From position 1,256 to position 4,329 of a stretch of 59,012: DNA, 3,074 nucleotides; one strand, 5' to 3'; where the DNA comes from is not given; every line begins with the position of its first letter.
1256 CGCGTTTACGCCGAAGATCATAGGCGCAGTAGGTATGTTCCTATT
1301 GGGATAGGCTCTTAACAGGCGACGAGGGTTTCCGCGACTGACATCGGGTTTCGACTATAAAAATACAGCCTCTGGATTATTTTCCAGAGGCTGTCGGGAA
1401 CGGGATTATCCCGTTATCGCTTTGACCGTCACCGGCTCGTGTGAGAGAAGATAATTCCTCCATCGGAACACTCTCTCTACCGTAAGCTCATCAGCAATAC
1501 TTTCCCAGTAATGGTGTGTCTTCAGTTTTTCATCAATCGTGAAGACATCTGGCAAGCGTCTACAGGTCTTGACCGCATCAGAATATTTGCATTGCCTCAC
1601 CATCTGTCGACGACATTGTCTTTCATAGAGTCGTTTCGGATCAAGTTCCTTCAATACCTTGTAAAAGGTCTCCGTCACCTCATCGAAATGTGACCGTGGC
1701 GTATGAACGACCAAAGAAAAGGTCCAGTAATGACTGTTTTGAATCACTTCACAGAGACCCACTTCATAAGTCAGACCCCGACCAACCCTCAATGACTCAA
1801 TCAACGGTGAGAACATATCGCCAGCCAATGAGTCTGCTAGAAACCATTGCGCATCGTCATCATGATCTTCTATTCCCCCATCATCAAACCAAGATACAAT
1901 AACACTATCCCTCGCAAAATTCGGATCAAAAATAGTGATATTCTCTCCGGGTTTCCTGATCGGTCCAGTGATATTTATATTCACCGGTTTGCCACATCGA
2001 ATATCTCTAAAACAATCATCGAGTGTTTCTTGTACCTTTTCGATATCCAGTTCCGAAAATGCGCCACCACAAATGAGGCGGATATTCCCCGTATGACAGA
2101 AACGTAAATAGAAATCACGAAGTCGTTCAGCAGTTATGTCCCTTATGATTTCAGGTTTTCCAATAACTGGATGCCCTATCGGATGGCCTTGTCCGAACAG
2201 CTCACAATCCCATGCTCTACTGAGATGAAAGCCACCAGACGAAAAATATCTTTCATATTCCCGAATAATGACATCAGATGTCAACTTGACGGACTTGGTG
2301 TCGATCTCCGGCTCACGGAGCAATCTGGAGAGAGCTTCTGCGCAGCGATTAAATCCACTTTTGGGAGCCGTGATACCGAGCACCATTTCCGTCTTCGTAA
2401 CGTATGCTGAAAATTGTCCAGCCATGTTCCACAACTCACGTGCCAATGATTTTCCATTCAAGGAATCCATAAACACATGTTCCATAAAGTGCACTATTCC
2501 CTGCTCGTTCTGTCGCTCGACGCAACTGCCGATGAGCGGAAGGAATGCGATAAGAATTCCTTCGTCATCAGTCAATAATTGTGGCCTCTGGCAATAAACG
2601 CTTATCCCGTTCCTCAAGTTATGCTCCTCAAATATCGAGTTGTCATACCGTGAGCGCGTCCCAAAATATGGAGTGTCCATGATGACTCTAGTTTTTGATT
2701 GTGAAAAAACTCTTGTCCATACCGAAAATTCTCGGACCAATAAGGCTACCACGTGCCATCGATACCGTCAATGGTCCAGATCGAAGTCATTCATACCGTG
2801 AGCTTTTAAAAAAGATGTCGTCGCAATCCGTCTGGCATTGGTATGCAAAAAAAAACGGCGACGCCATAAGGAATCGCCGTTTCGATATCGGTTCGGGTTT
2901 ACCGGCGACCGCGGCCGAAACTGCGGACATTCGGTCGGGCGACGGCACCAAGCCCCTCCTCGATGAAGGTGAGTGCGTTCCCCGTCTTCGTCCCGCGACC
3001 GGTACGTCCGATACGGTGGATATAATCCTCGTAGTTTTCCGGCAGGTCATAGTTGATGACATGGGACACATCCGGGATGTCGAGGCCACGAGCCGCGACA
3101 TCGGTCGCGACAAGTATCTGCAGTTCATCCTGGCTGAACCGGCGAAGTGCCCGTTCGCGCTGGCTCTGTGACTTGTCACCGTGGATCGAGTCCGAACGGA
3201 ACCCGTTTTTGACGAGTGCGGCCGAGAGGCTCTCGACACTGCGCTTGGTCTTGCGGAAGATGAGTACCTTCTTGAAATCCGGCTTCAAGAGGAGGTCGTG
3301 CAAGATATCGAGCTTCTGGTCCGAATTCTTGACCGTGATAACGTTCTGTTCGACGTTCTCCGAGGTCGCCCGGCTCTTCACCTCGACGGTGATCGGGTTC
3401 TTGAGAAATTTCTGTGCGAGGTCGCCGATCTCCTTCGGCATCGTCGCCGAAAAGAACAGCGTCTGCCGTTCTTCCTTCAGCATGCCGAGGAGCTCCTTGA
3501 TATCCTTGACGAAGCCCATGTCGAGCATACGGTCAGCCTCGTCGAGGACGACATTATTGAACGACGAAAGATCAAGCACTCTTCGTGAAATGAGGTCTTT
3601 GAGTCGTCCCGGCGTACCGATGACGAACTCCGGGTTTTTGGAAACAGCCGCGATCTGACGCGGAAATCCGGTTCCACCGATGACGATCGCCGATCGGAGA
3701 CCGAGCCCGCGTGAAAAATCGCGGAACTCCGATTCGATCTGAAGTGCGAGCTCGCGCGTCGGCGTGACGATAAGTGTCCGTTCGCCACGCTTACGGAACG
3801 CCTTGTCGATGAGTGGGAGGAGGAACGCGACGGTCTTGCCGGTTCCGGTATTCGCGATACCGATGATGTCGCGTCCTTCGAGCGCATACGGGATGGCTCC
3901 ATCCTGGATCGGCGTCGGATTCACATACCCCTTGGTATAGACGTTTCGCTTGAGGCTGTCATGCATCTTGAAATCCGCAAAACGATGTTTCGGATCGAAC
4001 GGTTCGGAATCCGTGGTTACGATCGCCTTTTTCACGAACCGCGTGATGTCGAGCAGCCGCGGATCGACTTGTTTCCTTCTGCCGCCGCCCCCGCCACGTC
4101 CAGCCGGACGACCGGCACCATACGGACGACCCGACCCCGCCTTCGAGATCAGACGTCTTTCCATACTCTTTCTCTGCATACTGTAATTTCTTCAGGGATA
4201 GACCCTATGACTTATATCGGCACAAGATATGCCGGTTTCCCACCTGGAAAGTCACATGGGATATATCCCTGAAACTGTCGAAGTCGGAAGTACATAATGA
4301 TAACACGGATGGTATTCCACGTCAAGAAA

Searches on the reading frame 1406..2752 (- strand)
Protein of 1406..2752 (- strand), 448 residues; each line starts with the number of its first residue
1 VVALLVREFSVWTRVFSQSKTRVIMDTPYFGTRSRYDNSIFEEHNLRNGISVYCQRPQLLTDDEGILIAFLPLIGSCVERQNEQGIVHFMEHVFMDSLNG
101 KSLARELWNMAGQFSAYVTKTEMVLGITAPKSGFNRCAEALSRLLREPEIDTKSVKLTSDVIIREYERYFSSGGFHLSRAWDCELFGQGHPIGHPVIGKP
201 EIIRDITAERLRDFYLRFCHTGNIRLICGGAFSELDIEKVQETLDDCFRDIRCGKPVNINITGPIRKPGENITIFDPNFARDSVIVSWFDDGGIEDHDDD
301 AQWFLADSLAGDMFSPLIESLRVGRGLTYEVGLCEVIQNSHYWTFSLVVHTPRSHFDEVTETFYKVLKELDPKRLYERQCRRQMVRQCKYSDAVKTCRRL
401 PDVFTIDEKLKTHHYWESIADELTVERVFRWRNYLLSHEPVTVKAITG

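Call 62: search_protein_families(library=pfam, proteins=[window:1406-2752:-], max_evalue=0.0001)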
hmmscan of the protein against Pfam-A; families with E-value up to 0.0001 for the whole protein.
window:1406-2752:- (448 aa): 2 families
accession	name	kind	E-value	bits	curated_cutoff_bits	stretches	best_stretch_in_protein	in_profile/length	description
PF05193.26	Peptidase_M16_C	-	1e-11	45.5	23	1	205-370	1-164/181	Peptidase M16 inactive domain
PF00675.25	Peptidase_M16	-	1.7e-10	41.4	22.3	1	74-169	21-119/149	Insulinase (Peptidase family M16)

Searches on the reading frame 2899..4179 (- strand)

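Call 62: search_protein_families(library=pfam, proteins=[window:2899-4179:-], max_evalue=0.0001)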
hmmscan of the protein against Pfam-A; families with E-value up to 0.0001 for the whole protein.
window:2899-4179:- (426 aa): 3 families
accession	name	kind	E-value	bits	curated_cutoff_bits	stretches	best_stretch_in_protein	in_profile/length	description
PF00270.35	DEAD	-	1.5e-47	161.9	26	1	89-253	1-166/167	DEAD/DEAH box helicase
PF00271.37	Helicase_C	-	3e-36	124.4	23.5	1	288-395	1-108/110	Helicase conserved C-terminal domain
PF04851.21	ResIII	-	6.5e-09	36.3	22.5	1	108-248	29-163/164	Type III restriction enzyme, res subunit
